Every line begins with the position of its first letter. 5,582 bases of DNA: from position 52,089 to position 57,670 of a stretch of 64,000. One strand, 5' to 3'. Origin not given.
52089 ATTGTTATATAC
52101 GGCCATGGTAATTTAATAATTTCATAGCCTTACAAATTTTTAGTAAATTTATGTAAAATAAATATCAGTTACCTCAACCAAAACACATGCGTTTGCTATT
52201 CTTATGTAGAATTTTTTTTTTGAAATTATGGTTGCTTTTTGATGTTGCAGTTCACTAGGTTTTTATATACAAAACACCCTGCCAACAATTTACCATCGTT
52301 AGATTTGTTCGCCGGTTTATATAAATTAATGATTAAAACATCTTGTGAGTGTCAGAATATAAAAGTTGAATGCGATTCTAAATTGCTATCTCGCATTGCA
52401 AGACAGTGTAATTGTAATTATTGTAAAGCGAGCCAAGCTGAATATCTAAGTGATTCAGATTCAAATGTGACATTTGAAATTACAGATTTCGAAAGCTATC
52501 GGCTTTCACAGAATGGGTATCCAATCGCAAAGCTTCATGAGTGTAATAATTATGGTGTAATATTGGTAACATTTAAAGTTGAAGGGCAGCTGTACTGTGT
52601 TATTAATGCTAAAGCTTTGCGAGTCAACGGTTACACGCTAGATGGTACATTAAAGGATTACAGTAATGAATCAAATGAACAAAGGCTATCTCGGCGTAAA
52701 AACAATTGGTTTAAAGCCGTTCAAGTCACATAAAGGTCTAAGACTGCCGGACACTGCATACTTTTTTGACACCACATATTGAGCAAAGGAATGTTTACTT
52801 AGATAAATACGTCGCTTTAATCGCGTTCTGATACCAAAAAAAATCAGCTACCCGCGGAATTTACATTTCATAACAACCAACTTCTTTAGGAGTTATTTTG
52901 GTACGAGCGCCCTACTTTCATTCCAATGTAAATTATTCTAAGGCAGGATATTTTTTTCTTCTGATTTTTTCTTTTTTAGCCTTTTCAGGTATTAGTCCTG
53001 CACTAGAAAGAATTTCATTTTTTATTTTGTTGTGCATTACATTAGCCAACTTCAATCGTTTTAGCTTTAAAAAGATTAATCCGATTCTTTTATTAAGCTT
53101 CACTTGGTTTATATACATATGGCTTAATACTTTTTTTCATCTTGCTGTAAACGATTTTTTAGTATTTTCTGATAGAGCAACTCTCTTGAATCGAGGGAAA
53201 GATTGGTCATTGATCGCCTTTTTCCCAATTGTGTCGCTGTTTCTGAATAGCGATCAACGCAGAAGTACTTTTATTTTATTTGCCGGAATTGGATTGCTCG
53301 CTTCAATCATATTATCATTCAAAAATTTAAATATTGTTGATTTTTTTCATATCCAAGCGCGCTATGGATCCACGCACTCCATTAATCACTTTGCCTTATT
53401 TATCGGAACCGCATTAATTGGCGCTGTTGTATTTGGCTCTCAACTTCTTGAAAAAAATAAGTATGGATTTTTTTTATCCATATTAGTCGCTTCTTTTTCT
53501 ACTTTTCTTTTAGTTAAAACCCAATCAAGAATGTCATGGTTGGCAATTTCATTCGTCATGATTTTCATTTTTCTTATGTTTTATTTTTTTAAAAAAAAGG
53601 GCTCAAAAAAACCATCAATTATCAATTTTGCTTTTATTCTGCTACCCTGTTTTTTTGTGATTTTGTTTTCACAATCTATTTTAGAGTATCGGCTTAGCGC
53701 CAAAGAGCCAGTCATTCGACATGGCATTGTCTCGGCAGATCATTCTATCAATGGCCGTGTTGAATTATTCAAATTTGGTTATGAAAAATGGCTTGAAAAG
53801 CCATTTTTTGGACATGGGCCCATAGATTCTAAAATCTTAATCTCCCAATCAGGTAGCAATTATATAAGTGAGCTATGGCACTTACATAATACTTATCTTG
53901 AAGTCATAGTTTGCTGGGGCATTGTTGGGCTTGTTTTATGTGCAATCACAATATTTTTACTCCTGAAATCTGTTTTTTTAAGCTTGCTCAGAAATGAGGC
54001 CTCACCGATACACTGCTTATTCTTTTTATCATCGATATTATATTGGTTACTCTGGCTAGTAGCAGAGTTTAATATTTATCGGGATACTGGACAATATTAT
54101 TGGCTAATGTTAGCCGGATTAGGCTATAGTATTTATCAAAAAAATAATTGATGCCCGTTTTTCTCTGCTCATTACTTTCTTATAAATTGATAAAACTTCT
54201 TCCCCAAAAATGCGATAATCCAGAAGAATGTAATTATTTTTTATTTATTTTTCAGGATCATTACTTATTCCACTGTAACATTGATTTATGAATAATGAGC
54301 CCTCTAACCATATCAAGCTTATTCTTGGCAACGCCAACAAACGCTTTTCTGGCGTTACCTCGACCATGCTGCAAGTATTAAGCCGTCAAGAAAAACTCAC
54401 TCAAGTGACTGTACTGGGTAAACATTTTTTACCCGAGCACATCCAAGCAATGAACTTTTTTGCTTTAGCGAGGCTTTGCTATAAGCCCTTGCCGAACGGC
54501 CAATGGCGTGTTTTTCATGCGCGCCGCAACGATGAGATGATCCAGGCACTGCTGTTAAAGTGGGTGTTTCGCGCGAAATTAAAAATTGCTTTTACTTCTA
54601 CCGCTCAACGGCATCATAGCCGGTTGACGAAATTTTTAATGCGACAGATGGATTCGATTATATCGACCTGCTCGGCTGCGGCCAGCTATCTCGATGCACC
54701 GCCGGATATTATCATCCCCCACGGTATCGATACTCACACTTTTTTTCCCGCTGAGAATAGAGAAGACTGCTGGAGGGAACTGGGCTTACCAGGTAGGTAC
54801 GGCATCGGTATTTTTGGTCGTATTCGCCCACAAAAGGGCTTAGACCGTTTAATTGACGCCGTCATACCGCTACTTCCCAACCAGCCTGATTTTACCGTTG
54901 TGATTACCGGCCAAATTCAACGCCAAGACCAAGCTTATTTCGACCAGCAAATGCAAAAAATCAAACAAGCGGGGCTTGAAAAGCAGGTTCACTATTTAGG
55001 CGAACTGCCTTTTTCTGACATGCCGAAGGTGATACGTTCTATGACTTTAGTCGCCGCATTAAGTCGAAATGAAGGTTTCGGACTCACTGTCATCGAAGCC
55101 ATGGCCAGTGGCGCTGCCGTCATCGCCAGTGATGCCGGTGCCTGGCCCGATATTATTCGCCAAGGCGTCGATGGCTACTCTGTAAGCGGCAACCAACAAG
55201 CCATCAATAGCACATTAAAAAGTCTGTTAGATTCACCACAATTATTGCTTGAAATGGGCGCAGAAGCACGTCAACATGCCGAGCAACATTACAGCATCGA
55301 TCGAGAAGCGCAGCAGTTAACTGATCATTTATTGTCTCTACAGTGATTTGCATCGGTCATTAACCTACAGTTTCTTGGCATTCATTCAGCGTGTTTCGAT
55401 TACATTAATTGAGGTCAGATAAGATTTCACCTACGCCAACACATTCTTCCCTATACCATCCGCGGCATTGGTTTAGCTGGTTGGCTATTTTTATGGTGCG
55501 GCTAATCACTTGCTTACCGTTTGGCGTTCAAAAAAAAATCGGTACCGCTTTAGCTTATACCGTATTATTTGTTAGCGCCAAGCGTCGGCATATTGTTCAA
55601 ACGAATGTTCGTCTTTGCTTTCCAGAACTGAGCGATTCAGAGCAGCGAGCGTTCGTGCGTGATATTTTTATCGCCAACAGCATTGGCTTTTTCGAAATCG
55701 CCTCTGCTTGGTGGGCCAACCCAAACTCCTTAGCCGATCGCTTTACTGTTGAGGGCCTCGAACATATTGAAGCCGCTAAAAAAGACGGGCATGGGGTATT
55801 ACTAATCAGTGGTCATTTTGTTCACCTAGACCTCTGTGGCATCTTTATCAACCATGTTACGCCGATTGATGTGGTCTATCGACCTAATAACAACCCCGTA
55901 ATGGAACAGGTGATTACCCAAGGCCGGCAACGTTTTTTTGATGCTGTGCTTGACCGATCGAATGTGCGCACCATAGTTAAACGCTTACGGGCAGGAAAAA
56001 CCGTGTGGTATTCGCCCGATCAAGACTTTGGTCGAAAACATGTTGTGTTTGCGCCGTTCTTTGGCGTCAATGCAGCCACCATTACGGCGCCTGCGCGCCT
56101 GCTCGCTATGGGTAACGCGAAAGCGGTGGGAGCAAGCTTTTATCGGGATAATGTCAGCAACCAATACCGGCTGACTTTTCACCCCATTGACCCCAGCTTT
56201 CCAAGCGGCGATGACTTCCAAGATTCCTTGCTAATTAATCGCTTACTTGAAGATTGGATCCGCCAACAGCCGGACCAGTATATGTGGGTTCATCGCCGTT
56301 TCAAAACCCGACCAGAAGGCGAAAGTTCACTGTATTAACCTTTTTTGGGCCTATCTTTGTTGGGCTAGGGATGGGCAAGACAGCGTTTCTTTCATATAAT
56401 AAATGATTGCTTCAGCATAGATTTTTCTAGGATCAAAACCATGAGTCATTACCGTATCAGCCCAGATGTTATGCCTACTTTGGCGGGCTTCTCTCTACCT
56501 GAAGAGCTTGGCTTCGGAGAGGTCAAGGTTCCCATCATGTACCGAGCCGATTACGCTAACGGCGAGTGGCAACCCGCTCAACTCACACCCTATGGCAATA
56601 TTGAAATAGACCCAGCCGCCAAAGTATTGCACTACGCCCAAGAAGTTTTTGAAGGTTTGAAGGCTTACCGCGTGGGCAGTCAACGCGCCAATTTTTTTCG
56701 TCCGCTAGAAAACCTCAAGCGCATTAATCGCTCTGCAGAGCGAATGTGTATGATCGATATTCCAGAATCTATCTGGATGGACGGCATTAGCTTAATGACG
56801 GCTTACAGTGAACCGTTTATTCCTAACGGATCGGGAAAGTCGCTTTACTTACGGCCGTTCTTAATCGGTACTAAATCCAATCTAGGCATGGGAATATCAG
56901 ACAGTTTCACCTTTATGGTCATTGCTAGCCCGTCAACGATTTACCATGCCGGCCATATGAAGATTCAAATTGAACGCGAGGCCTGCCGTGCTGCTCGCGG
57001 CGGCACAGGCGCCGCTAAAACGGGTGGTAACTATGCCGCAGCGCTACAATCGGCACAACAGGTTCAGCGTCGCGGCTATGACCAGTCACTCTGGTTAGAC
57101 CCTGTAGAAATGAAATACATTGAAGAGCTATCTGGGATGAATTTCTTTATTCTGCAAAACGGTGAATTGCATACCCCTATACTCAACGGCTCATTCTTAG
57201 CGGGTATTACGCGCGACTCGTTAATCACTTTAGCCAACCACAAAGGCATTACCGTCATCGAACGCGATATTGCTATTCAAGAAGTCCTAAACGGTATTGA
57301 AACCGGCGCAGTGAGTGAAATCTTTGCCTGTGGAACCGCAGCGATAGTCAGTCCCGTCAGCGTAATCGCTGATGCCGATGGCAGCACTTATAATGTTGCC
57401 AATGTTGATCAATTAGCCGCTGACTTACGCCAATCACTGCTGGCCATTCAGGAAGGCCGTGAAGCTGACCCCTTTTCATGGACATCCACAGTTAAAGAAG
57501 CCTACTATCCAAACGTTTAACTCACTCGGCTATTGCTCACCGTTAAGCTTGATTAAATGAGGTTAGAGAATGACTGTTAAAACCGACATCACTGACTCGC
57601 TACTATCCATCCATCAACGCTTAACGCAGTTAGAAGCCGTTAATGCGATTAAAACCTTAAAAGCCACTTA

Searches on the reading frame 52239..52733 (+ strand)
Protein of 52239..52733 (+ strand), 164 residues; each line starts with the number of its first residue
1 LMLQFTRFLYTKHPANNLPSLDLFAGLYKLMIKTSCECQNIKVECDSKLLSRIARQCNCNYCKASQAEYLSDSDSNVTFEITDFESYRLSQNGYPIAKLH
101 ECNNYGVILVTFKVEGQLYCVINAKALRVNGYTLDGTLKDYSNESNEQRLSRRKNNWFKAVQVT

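Call 5: search_protein_families(library=pfam, proteins=[window:52239-52733:+], max_evalue=0.01)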
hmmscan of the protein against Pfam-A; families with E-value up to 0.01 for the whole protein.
window:52239-52733:+ (164 aa): 1 family
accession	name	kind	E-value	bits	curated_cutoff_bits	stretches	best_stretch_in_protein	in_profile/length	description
PF02180.22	BH4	-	0.0087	16.2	20.5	0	83-95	11-23/26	Bcl-2 homology region 4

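Call 57: find_encoding_contigs(protein=window:52242-52733:+, flank=1500, max_places=10)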
Protein window:52242-52733:+ (163 aa): 9 contigs read that carry it; 8 places shown.
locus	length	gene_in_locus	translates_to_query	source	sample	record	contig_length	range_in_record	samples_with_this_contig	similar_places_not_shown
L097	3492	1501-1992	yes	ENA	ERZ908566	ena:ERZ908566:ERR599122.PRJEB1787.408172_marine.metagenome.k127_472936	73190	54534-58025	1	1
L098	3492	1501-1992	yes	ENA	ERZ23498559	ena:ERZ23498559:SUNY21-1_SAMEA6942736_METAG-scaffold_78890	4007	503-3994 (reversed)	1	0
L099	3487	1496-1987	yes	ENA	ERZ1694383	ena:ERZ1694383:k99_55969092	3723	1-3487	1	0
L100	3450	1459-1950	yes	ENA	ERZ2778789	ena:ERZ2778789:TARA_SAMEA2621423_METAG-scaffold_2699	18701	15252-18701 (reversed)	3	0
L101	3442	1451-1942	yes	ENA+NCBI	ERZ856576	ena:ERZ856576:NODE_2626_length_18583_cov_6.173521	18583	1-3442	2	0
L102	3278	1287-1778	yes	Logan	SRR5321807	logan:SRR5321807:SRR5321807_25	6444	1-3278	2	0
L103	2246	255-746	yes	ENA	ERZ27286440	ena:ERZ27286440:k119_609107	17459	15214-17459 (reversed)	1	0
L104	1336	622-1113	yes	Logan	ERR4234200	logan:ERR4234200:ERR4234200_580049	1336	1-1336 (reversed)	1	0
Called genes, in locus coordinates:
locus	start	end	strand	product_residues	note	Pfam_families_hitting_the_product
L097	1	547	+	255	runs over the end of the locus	PF01755:Glyco_transf_25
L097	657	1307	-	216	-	PF05704:Caps_synth (weak), PF04488:Gly_transf_sug (weak)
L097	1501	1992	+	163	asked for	-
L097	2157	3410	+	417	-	PF04932:Wzy_C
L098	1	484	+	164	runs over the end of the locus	?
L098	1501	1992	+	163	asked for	-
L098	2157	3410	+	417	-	PF04932:Wzy_C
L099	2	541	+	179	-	?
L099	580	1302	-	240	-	PF05704:Caps_synth (weak), PF04488:Gly_transf_sug (weak)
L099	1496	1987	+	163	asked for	-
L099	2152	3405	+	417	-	PF04932:Wzy_C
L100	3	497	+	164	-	?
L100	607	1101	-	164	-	PF05704:Caps_synth (weak)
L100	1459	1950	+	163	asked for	-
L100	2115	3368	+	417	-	PF04932:Wzy_C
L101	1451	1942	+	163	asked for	-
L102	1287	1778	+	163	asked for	-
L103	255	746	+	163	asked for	-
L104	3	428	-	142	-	?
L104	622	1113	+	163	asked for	-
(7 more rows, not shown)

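Call 58: search_protein_families(library=ncbifam, proteins=[window:52242-52733:+], max_evalue=0.001)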
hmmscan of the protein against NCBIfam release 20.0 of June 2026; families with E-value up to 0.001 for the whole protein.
window:52242-52733:+ (163 aa): 0 families

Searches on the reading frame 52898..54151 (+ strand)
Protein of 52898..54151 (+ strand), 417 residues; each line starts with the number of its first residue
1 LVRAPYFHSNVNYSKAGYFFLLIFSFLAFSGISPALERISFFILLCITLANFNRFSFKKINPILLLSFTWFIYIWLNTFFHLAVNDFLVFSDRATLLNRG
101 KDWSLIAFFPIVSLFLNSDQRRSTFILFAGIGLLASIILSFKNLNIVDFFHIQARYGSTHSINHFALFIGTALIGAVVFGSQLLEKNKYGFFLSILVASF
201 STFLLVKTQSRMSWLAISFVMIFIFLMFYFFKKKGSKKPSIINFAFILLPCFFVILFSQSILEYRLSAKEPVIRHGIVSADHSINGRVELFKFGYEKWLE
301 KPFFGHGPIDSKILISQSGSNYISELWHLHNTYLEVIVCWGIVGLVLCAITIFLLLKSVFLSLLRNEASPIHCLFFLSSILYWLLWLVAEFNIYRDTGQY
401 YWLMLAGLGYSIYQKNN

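Call 5: search_protein_families(library=pfam, proteins=[window:52898-54151:+], max_evalue=0.01)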
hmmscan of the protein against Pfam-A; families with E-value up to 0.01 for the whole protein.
window:52898-54151:+ (417 aa): 1 family
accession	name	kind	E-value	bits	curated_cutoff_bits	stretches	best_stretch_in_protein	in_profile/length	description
PF04932.20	Wzy_C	-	6.8e-20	71.8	31.7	1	197-347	2-147/149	O-Antigen ligase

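Call 58: search_protein_families(library=ncbifam, proteins=[P0123, window:52898-54151:+], max_evalue=0.001)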
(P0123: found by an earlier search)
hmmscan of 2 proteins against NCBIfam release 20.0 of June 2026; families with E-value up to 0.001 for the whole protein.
P0123 (240 aa): 0 families

window:52898-54151:+ (417 aa): 0 families

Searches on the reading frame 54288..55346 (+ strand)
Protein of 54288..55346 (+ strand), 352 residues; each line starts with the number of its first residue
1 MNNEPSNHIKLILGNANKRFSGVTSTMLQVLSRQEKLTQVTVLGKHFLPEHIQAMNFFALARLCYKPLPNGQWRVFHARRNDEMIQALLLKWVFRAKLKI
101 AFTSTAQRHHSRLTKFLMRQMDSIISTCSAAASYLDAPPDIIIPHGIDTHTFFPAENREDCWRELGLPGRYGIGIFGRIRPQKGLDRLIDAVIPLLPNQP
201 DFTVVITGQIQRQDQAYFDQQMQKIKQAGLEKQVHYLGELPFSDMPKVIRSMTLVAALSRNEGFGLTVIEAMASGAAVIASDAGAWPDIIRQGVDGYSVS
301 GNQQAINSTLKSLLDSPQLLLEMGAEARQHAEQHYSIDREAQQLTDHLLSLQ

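Call 5: search_protein_families(library=pfam, proteins=[window:54288-55346:+], max_evalue=0.01)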
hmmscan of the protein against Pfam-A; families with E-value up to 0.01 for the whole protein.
window:54288-55346:+ (352 aa): 4 families
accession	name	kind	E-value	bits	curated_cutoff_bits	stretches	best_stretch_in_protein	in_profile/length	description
PF00534.26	Glycos_transf_1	-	2.4e-31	109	26.4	1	173-329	18-171/172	Glycosyl transferases group 1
PF13692.12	Glyco_trans_1_4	-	1.6e-27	97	27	1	172-315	3-141/142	Glycosyl transferases group 1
PF13524.12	Glyco_trans_1_2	-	7.8e-10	39.3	25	1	198-345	11-143/144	Glycosyl transferase-like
PF20706.3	GT4-conflict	-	3.5e-06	26.7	26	1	169-294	196-324/385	Family 4 Glycosyltransferase in conflict systems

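Call 58: search_protein_families(library=ncbifam, proteins=[window:54288-55346:+], max_evalue=0.001)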
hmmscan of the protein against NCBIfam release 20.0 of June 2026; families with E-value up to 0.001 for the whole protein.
window:54288-55346:+ (352 aa): 34 families (the best 25 are shown)
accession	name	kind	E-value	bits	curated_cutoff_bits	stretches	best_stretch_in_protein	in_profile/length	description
NF041876.1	EPS_EpsE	equivalog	1.5e-28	100.1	400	1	136-344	183-389/389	exopolysaccharide biosynthesis GT4 family glycosyltransferase EpsE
TIGR03449.1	mycothiol_MshA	equivalog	2.8e-27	95.7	462.5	1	142-346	192-398/406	D-inositol-3-phosphate glycosyltransferase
TIGR03088.1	stp2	hypoth_equivalog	2.5e-23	82.7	409.05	1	143-343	165-365/374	TIGR03088 family PEP-CTERM/XrtA system glycosyltransferase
NF038229.1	Glyco4_Geo_Pelo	equivalog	1.8e-22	79.8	400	1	179-346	170-331/338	GPMC system family 4 glycosyltransferase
NF038295.1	EPS_HpsP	equivalog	5.8e-22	78.2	550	1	138-345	176-381/388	hormogonium polysaccharide biosynthesis glycosyltransferase HpsP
NF053787.1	GlcN_PG_synth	equivalog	1.3e-19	70.3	480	1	104-350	127-358/361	N-acetylglucosaminyl phosphatidylglycerol synthase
TIGR04047.1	MSMEG_0565_glyc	hypoth_equivalog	1.9e-18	66.7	259.85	1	142-319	163-344/373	MSMEG_0565 family glycosyltransferase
TIGR04063.1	stp3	hypoth_equivalog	1.7e-16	60.1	442.05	1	141-341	183-385/397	TIGR04063 family PEP-CTERM/XrtA system glycosyltransferase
TIGR03999.1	thiol_BshA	equivalog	2.5e-16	59.6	273.7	1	220-342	243-364/375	N-acetyl-alpha-D-glucosaminyl L-malate synthase BshA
TIGR02149.1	glgA_Coryne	subfamily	1.8e-15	57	302.4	1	141-343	172-382/391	glycogen synthase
NF038298.1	EPS_HpsO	equivalog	2.8e-14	52.7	575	1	113-346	139-382/388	hormogonium polysaccharide biosynthesis glycosyltransferase HpsO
NF012028.0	PRK15484.1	subfamily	5.1e-14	52.2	618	1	141-347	164-374/380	lipopolysaccharide N-acetylglucosaminyltransferase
NF041010.1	glycosy_Agl16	equivalog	5.4e-14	51.8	575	1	176-333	185-334/352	glycosylation protein Agl16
NF046085.1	XrtY_assoc_Gly1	equivalog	2.3e-13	49.8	400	1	175-341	214-374/387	XrtY-associated glycosyltransferase XYAG1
TIGR04348.1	TIGR04348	equivalog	7.2e-11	41.7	300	1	175-345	142-305/310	selenoneine biosynthesis selenosugar synthase SenB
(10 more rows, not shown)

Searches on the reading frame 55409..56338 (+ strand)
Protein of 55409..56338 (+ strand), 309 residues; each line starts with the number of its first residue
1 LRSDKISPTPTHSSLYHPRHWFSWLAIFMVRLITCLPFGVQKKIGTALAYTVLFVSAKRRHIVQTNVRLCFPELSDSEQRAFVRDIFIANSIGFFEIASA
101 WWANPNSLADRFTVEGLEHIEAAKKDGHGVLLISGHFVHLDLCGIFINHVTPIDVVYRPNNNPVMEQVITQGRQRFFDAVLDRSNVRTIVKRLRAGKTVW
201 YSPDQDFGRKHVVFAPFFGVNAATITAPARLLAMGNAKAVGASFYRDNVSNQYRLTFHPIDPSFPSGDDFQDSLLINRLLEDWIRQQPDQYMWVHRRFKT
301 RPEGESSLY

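Call 5: search_protein_families(library=pfam, proteins=[window:55409-56338:+], max_evalue=0.01)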
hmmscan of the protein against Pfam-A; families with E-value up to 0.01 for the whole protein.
window:55409-56338:+ (309 aa): 1 family
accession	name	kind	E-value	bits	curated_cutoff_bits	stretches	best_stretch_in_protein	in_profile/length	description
PF03279.18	Lip_A_acyltrans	-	1.7e-71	241.3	22.3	1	13-300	6-295/295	Bacterial lipid A biosynthesis acyltransferase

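Call 58: search_protein_families(library=ncbifam, proteins=[P0123, window:55409-56338:+], max_evalue=0.001)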
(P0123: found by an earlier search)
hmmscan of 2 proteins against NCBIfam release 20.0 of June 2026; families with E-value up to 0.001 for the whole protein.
P0123 (240 aa): 0 families

window:55409-56338:+ (309 aa): 17 families
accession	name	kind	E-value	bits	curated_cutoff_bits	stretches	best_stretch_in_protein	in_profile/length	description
TIGR02207.1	lipid_A_htrB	subfamily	4.9e-95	318.4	297.8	1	13-309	5-303/303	LpxL/LpxP family Kdo(2)-lipid IV(A) lauroyl/palmitoleoyl acyltransferase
NF004191.0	PRK05646.1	equivalog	5.3e-88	295.1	491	1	13-309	8-306/310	lipid A biosynthesis lauroyl acyltransferase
NF005340.0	PRK06860.1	subfamily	1.4e-77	260.9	398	1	12-309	10-308/309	lipid A biosynthesis lauroyl acyltransferase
NF006437.0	PRK08733.1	equivalog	6.7e-77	258.6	540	1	11-309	9-305/306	LpxL/LpxP family Kdo(2)-lipid IV(A) lauroyl/palmitoleoyl acyltransferase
NF005952.0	PRK08025.1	equivalog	1.9e-73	247.3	517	1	12-309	8-305/306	kdo(2)-lipid IV(A) palmitoleoyltransferase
TIGR02208.1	lipid_A_msbB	equivalog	1.7e-60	204.9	336.05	1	13-309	7-305/305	lauroyl-Kdo(2)-lipid IV(A) myristoyltransferase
NF005399.0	PRK06946.1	subfamily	1e-59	202.2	343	1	22-309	6-294/294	lipid A biosynthesis lauroyl acyltransferase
NF006507.0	PRK08943.1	subfamily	1.4e-59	201.8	337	1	13-309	17-315/322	lipid A biosynthesis (KDO)2-(lauroyl)-lipid IVA acyltransferase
NF006432.0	PRK08706.1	equivalog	9.3e-58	195.8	384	1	25-309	3-289/289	lipid A biosynthesis lauroyl acyltransferase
NF006487.0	PRK08905.1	equivalog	9.5e-42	143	281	1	27-304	4-278/290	lysophospholipid acyltransferase family protein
NF006438.0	PRK08734.1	equivalog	2.3e-34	118.8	363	1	31-305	15-292/305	lauroyl acyltransferase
NF004190.0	PRK05645.1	equivalog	4.7e-32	111.3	377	1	27-309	10-295/295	lysophospholipid acyltransferase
NF006270.0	PRK08419.1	equivalog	6.1e-26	91.4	248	1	25-300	9-290/298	lipid A biosynthesis lauroyl acyltransferase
NF005120.0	PRK06553.1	equivalog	6.7e-21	74.9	273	1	24-299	25-307/308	lipid A biosynthesis lauroyl acyltransferase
NF005150.0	PRK06628.1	equivalog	1.6e-16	60.6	350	1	30-299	21-289/290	lipid A biosynthesis lauroyl acyltransferase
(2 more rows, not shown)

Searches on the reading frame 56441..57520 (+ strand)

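Call 5: search_protein_families(library=pfam, proteins=[window:56441-57520:+], max_evalue=0.01)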
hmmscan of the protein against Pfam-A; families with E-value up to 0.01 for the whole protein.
window:56441-57520:+ (359 aa): 1 family
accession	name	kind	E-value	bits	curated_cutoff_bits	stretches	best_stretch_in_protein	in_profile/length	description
PF01063.24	Aminotran_4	-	9.8e-29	101.2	28.5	1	69-308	2-222/223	Amino-transferase class IV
